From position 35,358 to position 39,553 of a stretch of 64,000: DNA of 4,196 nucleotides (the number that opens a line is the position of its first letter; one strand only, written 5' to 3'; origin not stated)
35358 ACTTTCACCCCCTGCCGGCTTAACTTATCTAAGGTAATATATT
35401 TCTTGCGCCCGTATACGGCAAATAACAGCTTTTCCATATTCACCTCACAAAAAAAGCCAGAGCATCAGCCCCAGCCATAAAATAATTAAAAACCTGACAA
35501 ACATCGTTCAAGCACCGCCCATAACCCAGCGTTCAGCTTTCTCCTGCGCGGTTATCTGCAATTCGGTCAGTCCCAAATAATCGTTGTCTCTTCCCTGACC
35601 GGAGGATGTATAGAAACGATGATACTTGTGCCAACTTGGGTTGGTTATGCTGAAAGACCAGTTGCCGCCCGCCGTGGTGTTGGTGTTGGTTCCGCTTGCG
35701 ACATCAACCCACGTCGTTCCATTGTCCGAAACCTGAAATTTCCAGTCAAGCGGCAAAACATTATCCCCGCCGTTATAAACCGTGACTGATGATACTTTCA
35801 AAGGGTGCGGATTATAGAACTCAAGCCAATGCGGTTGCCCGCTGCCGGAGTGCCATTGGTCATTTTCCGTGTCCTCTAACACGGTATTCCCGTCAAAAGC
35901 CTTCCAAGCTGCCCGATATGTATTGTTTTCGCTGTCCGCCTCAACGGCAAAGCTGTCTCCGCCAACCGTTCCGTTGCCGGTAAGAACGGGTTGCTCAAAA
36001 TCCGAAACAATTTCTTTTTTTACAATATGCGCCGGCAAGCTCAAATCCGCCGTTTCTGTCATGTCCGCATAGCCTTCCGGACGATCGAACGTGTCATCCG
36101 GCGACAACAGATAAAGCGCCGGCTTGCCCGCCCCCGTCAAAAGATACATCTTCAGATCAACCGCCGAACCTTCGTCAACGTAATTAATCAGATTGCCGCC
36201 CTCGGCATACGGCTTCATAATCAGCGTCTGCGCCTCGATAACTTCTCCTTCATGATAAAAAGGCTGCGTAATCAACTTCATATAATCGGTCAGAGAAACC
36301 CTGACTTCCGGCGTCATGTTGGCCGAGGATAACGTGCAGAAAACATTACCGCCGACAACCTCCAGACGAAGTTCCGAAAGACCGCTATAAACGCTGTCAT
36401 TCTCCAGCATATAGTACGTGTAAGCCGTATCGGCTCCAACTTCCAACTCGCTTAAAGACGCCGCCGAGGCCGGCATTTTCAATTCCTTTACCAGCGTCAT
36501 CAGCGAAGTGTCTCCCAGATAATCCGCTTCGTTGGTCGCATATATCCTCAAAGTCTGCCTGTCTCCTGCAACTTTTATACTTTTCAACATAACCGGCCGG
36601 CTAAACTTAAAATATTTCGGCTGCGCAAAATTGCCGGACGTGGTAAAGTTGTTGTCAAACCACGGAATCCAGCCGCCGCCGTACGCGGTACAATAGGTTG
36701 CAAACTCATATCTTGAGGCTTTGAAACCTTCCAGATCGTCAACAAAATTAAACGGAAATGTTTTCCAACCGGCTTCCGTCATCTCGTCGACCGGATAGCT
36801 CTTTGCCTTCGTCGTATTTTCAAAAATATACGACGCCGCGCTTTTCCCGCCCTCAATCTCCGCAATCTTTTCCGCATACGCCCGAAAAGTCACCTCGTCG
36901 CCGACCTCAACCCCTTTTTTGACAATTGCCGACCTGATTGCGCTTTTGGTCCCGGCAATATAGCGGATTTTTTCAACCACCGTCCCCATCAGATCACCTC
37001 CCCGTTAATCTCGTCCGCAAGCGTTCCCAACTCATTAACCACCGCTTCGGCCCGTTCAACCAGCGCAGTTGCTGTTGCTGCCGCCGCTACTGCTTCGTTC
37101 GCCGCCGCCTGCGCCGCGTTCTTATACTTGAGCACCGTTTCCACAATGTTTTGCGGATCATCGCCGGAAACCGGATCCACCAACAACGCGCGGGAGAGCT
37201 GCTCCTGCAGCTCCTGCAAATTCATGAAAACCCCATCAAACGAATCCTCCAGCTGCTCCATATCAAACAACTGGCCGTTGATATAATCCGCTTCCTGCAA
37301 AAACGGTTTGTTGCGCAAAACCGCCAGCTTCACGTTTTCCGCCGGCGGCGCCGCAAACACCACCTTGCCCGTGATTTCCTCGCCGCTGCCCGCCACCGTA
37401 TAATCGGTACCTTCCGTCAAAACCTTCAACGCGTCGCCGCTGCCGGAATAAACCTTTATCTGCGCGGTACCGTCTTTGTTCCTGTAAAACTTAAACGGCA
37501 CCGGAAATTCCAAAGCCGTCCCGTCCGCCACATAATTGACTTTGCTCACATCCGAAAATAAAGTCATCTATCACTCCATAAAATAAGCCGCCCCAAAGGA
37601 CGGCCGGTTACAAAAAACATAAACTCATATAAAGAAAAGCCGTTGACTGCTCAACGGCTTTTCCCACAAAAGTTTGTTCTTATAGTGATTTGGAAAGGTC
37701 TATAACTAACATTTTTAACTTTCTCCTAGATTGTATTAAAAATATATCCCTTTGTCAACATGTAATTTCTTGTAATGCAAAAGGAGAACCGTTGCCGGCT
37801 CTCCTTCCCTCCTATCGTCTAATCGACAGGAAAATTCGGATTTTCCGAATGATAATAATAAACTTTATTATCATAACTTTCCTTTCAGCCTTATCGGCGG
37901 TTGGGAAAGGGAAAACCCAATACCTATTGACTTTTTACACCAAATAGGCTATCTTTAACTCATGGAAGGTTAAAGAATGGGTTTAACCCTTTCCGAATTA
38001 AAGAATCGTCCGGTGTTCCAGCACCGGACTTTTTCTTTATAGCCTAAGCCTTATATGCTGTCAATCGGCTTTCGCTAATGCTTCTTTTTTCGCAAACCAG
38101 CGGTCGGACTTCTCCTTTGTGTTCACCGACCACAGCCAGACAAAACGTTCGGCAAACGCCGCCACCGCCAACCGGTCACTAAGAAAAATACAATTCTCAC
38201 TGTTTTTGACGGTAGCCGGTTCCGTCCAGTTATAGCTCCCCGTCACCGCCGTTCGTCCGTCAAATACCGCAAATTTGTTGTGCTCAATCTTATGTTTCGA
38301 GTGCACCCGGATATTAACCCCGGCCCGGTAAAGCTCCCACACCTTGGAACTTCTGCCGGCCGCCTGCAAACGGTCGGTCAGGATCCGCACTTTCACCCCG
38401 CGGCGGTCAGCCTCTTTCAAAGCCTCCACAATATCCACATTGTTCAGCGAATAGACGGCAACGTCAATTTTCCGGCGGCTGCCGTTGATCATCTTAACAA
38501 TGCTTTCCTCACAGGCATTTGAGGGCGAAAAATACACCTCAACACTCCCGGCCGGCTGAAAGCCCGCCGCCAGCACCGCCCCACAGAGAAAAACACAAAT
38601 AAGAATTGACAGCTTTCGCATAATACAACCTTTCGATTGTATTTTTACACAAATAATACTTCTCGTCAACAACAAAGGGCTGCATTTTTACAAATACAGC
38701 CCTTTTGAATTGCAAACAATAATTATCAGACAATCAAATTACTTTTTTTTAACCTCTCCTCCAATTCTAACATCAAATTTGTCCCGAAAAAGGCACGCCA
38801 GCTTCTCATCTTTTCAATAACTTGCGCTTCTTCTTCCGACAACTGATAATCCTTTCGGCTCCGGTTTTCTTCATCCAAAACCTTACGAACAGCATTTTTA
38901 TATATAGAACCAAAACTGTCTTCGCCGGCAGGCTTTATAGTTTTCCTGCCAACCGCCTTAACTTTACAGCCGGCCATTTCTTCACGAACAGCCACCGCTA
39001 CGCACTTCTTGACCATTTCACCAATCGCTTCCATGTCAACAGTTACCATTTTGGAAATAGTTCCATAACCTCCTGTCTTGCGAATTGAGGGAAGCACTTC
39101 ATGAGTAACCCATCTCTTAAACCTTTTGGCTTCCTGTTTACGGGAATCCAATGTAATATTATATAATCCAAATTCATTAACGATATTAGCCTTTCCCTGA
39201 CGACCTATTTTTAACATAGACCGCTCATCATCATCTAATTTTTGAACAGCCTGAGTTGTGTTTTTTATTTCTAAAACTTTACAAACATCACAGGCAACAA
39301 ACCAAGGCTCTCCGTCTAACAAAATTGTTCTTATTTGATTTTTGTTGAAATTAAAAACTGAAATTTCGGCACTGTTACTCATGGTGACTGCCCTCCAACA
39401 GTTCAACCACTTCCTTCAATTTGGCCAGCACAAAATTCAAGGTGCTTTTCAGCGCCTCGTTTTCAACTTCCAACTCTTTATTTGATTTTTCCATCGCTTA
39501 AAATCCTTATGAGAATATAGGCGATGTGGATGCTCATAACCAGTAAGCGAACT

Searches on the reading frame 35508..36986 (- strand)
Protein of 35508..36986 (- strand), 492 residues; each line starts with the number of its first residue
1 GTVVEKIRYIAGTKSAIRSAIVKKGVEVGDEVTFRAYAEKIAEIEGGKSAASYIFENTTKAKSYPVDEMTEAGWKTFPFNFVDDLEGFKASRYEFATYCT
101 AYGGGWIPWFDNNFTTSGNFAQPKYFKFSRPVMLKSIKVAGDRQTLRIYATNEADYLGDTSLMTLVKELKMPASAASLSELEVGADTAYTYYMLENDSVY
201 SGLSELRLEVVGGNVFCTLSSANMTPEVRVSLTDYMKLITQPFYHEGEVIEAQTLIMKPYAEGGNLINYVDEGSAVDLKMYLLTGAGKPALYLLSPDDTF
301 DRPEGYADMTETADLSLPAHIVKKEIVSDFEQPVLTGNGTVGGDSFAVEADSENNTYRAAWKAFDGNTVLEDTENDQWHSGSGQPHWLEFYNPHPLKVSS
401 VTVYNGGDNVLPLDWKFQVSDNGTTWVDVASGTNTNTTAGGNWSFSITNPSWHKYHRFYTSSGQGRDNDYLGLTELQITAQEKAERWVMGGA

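Call 45: search_protein_families(library=pfam, proteins=[window:35508-36986:-], max_evalue=0.001)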
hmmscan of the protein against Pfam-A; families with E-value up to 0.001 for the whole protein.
window:35508-36986:- (492 aa): 2 families
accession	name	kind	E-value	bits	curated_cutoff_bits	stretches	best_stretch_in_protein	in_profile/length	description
PF00754.31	F5_F8_type_C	-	4e-10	40.3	28.2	1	349-461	3-113/127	F5/8 type C domain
PF22633.2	F5_F8_type_C_2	-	2.3e-08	35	27.8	1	362-447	1-81/91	NedA-like, galactose-binding domain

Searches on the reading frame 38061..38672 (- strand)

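Call 106: search_protein_families(library=pfam, proteins=[window:38061-38672:-], max_evalue=0.001)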
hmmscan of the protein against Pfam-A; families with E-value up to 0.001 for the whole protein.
window:38061-38672:- (203 aa): 2 families
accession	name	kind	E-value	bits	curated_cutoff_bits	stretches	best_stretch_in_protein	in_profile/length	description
PF13091.12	PLDc_2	-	4.5e-30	104.6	27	1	58-181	1-132/132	PLD-like domain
PF07894.18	SACK1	-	3e-07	30.7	21.4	1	39-181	107-269/274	Scaffolding anchor of CK1 domain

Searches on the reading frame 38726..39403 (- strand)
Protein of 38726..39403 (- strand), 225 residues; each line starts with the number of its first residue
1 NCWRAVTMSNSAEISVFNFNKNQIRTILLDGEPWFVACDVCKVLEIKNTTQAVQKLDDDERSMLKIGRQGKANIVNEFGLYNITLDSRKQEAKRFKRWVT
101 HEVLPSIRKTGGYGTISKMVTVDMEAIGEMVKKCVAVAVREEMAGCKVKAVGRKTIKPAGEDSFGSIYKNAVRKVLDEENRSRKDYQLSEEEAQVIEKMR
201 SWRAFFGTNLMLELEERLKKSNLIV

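Call 45: search_protein_families(library=pfam, proteins=[window:38726-39403:-], max_evalue=0.001)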
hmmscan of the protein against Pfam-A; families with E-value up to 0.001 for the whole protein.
window:38726-39403:- (225 aa): 1 family
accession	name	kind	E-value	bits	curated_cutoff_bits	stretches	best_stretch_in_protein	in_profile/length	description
PF02498.22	Bro-N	-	7.5e-25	87.8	25.6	1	23-105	1-96/96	BRO family, N-terminal domain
